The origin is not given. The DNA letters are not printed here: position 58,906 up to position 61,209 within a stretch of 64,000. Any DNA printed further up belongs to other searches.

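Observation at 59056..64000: Third cassette copy (B3-C3-D3-D4) running off the window, with shuffled gene order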

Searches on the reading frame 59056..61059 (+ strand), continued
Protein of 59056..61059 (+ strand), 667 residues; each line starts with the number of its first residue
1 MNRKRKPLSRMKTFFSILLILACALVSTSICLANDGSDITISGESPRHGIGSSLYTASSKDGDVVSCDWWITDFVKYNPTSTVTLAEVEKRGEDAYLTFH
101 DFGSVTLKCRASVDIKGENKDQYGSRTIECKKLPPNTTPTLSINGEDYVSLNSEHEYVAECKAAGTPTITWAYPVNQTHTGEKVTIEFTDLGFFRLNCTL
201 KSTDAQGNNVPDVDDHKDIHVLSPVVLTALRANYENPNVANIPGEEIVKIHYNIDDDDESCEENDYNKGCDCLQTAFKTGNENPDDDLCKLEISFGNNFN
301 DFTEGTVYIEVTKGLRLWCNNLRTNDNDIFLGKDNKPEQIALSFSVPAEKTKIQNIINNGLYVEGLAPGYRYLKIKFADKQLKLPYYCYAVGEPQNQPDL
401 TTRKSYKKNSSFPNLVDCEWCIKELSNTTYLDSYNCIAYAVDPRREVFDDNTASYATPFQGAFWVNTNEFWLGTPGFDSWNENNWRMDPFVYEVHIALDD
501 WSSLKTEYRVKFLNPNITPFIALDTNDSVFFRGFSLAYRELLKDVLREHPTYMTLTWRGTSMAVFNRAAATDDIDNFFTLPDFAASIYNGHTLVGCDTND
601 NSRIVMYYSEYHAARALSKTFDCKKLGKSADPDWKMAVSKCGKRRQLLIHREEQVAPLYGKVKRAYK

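Call 42: search_solved_structures(query=A1, max_evalue=1)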
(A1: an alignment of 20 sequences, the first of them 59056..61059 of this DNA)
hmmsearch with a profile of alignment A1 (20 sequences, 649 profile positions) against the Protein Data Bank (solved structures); distinct sequences matched with E-value up to 1: 3.
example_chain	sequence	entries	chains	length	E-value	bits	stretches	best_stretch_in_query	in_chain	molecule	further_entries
5vf3_Z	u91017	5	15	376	0.003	19.2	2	49-209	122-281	Highly immunogenic outer capsid protein | Hoc, highly immunogenic outer capsid protein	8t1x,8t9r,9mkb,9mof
4xa9_A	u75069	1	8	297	0.15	13.6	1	38-147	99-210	Gala protein type 1, 3 or 4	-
3oon_A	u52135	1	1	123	0.55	11.7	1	464-544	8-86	Outer membrane protein (Tpn50)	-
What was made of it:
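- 59167..59730 (+): B3 residues 38-225: two Ig-like beta-sandwich domains, the constant presentation part. The profile weakly hits phage Hoc (call 42).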

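Call 49: find_encoding_contigs(protein=P0063, flank=6000, max_places=2)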
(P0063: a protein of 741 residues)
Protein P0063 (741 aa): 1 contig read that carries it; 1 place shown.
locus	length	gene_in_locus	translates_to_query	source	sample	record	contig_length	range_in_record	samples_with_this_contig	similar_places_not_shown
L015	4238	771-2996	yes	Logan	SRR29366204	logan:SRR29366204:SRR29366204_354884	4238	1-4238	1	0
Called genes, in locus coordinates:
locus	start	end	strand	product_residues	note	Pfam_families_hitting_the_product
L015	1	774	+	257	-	?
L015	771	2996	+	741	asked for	PF24738:DUF7689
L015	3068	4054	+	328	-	PF18911:PKD_4 (faint), PF22352:K319L-like_PKD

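Call 50: find_encoding_contigs(protein=P0070, flank=6000, max_places=2)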
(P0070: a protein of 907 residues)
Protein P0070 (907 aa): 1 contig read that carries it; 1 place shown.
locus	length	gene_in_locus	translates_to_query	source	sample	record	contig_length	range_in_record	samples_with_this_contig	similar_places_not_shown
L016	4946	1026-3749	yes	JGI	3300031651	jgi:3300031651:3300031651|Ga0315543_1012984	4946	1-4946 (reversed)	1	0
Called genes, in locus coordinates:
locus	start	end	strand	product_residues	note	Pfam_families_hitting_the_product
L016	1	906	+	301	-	?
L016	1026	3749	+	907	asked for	PF02415:Chlam_PMP (faint), PF24738:DUF7689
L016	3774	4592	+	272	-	-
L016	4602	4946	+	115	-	?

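Call 51: find_encoding_contigs(protein=P0044, flank=6000, max_places=2)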
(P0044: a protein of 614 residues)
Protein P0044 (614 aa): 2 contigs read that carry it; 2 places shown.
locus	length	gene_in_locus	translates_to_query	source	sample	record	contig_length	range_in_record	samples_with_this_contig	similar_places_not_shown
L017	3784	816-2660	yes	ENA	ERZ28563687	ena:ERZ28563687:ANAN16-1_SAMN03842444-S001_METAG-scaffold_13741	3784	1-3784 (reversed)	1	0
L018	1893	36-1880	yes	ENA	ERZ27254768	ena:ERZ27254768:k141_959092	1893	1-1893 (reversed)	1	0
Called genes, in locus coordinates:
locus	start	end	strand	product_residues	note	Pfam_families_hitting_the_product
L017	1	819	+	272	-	?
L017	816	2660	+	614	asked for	PF24738:DUF7689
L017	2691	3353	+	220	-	-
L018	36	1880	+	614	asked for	PF24738:DUF7689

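Call 60: search_protein_families(library=padloc, proteins=[window:59056-61059:+], max_evalue=0.1)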
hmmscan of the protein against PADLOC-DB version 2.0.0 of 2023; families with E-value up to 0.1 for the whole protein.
window:59056-61059:+ (667 aa): 0 families

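Call 61: search_protein_families(library=phrogs, proteins=[window:59056-61059:+], max_evalue=0.1)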
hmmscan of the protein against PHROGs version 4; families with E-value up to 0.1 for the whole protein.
window:59056-61059:+ (667 aa): 0 families

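Call 62: list_cluster_members(proteins=[P0014, P0017, P0021, P0054, P0070, P0132, P0137, P0101, P0090, P0072])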
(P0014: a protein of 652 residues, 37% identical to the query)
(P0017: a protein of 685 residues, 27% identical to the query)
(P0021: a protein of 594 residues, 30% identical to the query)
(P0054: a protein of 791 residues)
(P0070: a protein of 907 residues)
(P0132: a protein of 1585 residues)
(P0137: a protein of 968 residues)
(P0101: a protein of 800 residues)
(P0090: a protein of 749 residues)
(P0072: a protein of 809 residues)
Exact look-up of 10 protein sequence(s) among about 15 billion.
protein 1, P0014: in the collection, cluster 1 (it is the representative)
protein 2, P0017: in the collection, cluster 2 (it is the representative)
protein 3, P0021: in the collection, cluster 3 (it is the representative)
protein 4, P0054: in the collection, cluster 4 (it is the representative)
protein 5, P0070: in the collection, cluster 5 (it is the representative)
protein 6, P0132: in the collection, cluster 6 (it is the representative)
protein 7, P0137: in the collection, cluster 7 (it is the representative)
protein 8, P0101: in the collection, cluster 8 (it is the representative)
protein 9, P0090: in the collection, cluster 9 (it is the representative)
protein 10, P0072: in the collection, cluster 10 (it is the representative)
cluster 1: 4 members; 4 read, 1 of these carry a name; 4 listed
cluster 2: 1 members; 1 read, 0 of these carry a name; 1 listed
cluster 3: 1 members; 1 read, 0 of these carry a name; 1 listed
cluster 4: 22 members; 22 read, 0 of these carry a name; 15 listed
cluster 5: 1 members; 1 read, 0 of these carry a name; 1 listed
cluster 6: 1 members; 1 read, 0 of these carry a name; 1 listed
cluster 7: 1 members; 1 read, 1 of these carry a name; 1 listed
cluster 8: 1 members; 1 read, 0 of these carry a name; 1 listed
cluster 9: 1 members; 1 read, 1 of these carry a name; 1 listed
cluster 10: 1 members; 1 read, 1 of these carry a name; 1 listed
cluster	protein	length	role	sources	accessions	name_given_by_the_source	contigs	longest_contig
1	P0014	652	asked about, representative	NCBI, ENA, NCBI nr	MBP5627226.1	hypothetical protein J6X96_03555 [bacterium] | hypothetical protein [bacterium]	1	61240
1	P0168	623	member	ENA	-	-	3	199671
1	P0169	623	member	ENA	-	-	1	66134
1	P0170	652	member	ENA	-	-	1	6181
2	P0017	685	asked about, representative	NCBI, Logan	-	-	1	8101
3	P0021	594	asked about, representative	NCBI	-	-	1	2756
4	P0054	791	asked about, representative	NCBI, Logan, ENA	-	-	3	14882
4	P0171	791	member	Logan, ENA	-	-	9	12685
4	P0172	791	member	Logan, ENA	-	-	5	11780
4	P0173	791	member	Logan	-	-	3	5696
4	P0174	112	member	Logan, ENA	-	-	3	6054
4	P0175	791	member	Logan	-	-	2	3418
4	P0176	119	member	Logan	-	-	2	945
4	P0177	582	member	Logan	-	-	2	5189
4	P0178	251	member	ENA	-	-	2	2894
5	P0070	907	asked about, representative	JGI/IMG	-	-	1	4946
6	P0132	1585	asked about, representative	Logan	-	-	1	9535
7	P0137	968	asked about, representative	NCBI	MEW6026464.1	MAG: hypothetical protein AB1599_04125 [Planctomycetota bacterium]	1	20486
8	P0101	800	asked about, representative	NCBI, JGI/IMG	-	-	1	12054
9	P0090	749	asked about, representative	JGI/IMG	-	hypothetical protein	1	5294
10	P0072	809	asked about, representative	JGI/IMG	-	hypothetical protein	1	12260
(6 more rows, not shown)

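Call 63: find_encoding_contigs(protein=P0137, flank=8000, max_places=1)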
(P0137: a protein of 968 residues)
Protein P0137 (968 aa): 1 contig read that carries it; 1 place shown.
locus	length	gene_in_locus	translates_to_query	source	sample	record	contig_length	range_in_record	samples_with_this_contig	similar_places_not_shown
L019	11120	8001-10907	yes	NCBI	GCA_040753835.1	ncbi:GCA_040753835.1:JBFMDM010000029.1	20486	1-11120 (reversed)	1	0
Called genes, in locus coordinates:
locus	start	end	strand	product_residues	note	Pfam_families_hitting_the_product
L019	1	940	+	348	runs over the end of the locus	PF07949:YbbR (faint)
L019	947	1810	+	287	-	PF00005:ABC_tran, PF13304:AAA_21 (weak)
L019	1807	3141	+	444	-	-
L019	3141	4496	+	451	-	-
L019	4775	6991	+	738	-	PF03030:H_PPase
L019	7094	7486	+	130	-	PF02410:RsfS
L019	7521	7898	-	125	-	-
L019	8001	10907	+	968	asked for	PF02494:HYR (faint), PF18981:InlK_D3 (faint), PF24738:DUF7689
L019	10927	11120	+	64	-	?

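Call 64: find_encoding_contigs(protein=P0054, flank=8000, max_places=1)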
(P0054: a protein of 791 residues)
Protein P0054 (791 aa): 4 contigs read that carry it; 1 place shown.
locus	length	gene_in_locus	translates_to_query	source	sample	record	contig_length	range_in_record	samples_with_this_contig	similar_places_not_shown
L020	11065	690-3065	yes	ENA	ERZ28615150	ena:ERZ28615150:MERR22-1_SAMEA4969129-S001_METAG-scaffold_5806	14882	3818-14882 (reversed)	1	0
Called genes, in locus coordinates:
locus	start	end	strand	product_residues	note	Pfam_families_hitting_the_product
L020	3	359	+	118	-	?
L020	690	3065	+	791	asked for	PF24738:DUF7689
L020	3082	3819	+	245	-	-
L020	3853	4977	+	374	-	-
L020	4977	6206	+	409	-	-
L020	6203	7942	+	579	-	-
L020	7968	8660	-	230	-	PF00665:rve (weak)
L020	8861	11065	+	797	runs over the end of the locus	PF07494:Reg_prop (faint)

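Call 74: search_protein_families(library=pfam, proteins=[L015:3068-4054:+, L016:3774-4592:+, L017:2691-3353:+, L020:3082-3819:+, L020:3853-4977:+, L015:1-774:+, L016:1-906:+, L017:1-819:+, L014:6262-7299:+, L013:3430-4614:+], max_evalue=0.1)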
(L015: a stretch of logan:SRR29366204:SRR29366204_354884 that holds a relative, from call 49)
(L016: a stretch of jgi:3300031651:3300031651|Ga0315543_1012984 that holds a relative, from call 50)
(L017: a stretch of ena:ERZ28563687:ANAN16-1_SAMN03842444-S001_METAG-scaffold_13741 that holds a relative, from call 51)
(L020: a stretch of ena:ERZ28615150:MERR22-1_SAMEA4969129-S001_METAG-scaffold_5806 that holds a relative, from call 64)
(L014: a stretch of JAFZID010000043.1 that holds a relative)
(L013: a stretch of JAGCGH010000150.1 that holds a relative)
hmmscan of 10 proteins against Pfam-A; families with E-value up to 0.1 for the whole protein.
L015:3068-4054:+ (328 aa): 5 families
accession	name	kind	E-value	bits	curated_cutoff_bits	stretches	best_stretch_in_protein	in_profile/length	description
PF22352.2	K319L-like_PKD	-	2e-09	37.8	27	1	229-301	1-72/84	K319L-like, PKD domain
PF18911.6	PKD_4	-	1.5e-05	25.4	27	1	222-261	1-40/85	PKD domain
PF21027.3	Sde0182_C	-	4.3e-05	24.5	27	1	240-299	1-67/83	Cellulose-binding protein Sde0182, C-terminal domain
PF17963.7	Big_9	-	0.0012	20.1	23.6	1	222-301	1-78/89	Bacterial Ig domain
PF02010.21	REJ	-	0.051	12.6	25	1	236-261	97-127/452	REJ domain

L016:3774-4592:+ (272 aa): 0 families

L017:2691-3353:+ (220 aa): 0 families

L020:3082-3819:+ (245 aa): 0 families

L020:3853-4977:+ (374 aa): 1 family
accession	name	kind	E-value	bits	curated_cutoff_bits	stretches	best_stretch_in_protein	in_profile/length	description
PF01816.23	LRV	-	0.052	14.4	21.6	0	202-226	2-26/26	Leucine rich repeat variant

L015:1-774:+ (257 aa): 21 families
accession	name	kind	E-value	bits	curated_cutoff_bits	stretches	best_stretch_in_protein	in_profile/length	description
PF13174.12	TPR_6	-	2.7e-14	53.2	26.3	2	167-199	2-33/33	Tetratricopeptide repeat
PF13428.12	TPR_14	-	7.4e-14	51.3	23.5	1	134-163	7-36/44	Tetratricopeptide repeat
PF07719.23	TPR_2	-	7.9e-11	41.7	27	2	132-161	5-34/34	Tetratricopeptide repeat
PF13525.12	YfiO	-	1.9e-10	41.3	25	1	140-250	17-137/203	Outer membrane lipoprotein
PF13432.12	TPR_16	-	2.5e-08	34.6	32.7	0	181-236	12-64/65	Tetratricopeptide repeat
PF13424.12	TPR_12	-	3.4e-08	34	30.1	1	129-162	4-42/77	Tetratricopeptide repeat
PF14559.12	TPR_19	-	8.7e-07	29.6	25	1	106-162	6-59/68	Tetratricopeptide repeat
PF00515.34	TPR_1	-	7.7e-05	22.8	27.8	1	132-153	5-26/34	Tetratricopeptide repeat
PF13176.12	TPR_7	-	0.00022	21.5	27.9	0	134-152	5-23/36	Tetratricopeptide repeat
PF14938.12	SNAP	-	0.00059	19.8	25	1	125-199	111-188/282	Soluble NSF attachment protein, SNAP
PF13371.12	TPR_9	-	0.0046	17.4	35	0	34-60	46-72/73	Tetratricopeptide repeat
PF11207.13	DUF2989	-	0.006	16.9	23.8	1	83-150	132-199/201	Protein of unknown function (DUF2989)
PF13414.12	TPR_11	-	0.0064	16.6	26.8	1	135-162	1-28/42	TPR repeat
PF11846.14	Wzy_C_2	-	0.0067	16.8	28.5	0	106-165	128-183/191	Virulence factor membrane-bound polymerase, C-terminal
PF12921.12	ATP13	-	0.0068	16.7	26.7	0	90-129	52-91/114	Mitochondrial ATPase expression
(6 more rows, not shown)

L016:1-906:+ (301 aa): 4 families
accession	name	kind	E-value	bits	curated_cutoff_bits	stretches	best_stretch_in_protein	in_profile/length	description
PF14559.12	TPR_19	-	0.00013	22.7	25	0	222-256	31-66/68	Tetratricopeptide repeat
PF13428.12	TPR_14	-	0.00041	21.2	23.5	0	221-257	6-43/44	Tetratricopeptide repeat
PF13174.12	TPR_6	-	0.001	20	26.3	0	232-248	16-32/33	Tetratricopeptide repeat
PF13432.12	TPR_16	-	0.0042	17.9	32.7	0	44-79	4-39/65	Tetratricopeptide repeat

L017:1-819:+ (272 aa): 1 family
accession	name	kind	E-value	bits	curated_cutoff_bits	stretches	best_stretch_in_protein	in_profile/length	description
PF02847.23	MA3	-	0.067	13.6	23.2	0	202-265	6-64/113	MA3 domain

L014:6262-7299:+ (345 aa): 2 families
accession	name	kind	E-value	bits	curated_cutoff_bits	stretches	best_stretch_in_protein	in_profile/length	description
PF18602.6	Rap1a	-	0.023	15.6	27.7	0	194-237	42-85/90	Rap1a immunity proteins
PF08307.16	Glyco_hydro_98C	-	0.053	13.4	25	0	178-244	96-161/270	Glycosyl hydrolase family 98 C-terminal domain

L013:3430-4614:+ (394 aa): 0 families
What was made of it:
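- Tried and rejected: A weak hit of one C homolog to the Rap1a immunity family (E 0.023, below threshold) is treated as chance (call 74).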
